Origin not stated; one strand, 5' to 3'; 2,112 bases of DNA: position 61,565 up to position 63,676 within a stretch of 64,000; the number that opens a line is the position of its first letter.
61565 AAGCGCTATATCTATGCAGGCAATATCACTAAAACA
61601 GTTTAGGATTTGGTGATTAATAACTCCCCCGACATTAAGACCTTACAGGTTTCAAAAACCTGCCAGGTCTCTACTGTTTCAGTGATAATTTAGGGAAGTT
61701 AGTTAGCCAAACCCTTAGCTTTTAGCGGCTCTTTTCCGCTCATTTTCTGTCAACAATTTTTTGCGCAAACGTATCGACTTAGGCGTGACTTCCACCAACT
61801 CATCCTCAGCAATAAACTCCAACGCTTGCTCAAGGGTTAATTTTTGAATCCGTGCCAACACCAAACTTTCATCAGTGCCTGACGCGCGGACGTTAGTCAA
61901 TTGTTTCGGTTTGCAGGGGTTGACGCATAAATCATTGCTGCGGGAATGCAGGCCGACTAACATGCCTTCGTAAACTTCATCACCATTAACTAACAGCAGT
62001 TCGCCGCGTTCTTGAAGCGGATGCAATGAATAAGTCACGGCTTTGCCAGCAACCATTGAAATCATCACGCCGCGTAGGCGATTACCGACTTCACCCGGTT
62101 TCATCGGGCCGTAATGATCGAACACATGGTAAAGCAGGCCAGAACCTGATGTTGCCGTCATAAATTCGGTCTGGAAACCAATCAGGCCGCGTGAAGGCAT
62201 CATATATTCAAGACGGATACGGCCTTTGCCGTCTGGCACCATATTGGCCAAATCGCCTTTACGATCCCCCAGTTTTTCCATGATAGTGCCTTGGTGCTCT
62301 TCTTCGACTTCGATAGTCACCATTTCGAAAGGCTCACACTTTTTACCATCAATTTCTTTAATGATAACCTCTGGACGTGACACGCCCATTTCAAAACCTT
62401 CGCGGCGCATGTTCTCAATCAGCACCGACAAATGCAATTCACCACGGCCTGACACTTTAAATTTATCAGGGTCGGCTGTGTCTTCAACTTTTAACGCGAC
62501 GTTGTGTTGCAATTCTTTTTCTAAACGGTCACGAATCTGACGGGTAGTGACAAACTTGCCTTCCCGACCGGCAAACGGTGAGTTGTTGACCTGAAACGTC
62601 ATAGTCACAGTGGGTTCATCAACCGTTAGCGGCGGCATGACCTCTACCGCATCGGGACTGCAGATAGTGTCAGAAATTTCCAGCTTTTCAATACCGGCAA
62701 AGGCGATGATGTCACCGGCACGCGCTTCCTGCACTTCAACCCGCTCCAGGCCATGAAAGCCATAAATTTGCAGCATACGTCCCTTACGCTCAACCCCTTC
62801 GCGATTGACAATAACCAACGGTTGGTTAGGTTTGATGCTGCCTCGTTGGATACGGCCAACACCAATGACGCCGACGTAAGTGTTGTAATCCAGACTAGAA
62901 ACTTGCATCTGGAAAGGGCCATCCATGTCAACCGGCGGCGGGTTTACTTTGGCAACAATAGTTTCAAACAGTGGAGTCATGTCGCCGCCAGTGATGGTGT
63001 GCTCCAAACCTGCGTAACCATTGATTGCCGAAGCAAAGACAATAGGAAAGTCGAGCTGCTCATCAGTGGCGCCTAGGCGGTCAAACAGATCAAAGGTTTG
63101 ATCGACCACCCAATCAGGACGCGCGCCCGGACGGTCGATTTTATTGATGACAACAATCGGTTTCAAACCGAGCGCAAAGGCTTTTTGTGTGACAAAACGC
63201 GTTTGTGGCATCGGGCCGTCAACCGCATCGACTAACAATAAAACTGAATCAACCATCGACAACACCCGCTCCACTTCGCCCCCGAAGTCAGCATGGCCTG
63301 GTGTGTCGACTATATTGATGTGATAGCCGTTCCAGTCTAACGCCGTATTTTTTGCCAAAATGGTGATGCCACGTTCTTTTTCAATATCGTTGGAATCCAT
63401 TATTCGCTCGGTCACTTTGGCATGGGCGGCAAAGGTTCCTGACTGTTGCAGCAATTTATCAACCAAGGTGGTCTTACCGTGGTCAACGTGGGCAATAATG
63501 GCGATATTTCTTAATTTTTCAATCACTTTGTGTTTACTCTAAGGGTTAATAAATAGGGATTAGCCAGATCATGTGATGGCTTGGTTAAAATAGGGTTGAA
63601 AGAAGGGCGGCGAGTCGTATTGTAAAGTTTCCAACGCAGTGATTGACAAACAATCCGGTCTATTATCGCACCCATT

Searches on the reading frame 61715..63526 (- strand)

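Call 22: search_protein_families(library=pfam, proteins=[window:61715-63526:-], max_evalue=0.00001)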
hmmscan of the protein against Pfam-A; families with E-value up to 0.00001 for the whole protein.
window:61715-63526:- (603 aa): 6 families
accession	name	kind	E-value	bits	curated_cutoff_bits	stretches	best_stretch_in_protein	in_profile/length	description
PF00009.33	GTP_EFTU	-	8.1e-57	192.3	26.5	1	4-194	2-186/188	Elongation factor Tu GTP binding domain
PF21018.2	BipA_C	-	7.2e-44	148.5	23.8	1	485-593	1-109/110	TypA/BipA C-terminal domain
PF00679.30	EFG_C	-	7e-22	77.7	27.9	1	396-477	2-83/89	Elongation factor G C-terminus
PF03144.31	GTP_EFTU_D2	-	1.6e-12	48.1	30.3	1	219-289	1-73/73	Elongation factor Tu domain 2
PF22042.2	EF-G_D2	-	2.3e-08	34.5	27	1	204-290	1-83/84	Elongation factor G domain 2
PF01926.29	MMR_HSR1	-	1.7e-06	28.6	21.9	0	8-129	2-113/113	50S ribosome-binding GTPase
